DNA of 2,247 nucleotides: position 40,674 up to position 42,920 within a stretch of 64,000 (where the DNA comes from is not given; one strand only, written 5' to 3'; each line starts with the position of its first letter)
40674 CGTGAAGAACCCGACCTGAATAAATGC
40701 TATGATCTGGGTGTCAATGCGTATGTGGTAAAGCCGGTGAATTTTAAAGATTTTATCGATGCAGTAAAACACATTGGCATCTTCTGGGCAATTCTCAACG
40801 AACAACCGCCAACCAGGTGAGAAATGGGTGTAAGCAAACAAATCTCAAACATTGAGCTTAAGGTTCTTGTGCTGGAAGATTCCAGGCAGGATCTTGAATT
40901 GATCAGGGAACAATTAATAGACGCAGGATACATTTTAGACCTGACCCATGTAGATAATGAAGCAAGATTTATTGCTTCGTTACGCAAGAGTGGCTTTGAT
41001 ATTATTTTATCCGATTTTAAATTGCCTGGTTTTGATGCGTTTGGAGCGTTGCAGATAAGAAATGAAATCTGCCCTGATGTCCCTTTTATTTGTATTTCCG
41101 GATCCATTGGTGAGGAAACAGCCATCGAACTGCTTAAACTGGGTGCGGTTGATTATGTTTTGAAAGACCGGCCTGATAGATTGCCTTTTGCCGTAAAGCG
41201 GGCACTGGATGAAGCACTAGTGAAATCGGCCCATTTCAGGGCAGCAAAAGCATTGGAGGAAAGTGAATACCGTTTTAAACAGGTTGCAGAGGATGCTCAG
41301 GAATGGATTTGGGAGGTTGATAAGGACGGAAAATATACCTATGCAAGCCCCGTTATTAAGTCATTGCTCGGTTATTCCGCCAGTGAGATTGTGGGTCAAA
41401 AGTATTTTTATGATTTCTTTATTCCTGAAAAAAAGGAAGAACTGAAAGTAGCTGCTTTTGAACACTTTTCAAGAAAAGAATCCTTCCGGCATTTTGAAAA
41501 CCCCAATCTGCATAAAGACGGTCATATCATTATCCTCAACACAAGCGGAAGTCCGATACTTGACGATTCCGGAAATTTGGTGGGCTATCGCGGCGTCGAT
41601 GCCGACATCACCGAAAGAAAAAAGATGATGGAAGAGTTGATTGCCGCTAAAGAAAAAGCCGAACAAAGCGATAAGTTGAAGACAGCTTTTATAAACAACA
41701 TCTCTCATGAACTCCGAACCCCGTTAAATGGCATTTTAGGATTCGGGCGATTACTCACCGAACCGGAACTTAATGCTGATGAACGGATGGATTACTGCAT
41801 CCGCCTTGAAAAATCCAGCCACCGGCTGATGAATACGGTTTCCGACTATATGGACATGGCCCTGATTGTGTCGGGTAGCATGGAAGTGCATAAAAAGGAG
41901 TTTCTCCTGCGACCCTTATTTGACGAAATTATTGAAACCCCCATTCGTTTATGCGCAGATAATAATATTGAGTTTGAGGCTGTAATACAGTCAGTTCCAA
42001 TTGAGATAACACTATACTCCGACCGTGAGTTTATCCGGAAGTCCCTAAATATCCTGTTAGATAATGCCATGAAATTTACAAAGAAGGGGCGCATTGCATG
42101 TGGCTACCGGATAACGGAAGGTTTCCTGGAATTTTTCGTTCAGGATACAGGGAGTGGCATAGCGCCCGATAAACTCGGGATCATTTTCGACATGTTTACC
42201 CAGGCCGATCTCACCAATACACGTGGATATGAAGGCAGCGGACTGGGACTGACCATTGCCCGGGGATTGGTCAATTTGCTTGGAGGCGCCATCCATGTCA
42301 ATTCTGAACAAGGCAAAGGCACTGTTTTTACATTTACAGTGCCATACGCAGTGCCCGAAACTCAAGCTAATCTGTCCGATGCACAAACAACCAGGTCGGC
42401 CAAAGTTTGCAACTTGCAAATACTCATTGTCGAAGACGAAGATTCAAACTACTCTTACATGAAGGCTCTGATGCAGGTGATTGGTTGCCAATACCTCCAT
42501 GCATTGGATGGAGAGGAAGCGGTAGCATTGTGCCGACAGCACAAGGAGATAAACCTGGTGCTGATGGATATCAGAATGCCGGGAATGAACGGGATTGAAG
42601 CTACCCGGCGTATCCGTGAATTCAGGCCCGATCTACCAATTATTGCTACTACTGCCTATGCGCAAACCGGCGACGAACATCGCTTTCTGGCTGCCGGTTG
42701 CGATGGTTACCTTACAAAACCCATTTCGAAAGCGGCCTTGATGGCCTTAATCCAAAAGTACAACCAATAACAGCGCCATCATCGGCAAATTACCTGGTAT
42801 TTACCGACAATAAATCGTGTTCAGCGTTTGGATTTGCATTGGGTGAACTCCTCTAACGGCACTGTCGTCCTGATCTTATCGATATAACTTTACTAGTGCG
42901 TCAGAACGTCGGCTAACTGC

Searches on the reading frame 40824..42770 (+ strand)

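Call 9: search_protein_families(library=pfam, proteins=[window:40824-42770:+], max_evalue=0.001)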
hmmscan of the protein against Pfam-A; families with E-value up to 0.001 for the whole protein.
window:40824-42770:+ (648 aa): 8 families
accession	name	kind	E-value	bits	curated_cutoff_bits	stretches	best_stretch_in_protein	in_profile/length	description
PF00072.30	Response_reg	-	7.5e-41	139.2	30.2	2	533-643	1-110/111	Response regulator receiver domain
PF02518.31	HATPase_c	-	8.7e-23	81.3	26.4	1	400-508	2-109/111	Histidine kinase-, DNA gyrase B-, and HSP90-like ATPase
PF00512.31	HisKA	-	2.4e-12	47.2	26.9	1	286-348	2-63/66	His Kinase A (phospho-acceptor) domain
PF13426.13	PAS_9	-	3e-12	47.1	27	1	160-264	2-103/103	PAS domain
PF08447.18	PAS_3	-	2.9e-11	43.9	25.6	1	172-258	2-88/89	PAS fold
PF00989.32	PAS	-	1.3e-10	41.7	22.6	1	150-256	2-107/113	PAS fold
PF08448.16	PAS_4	-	1.1e-08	35.7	23.1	1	158-266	4-109/110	PAS fold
PF13188.13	PAS_8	-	0.00018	21.7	21.8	1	150-202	2-53/65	PAS domain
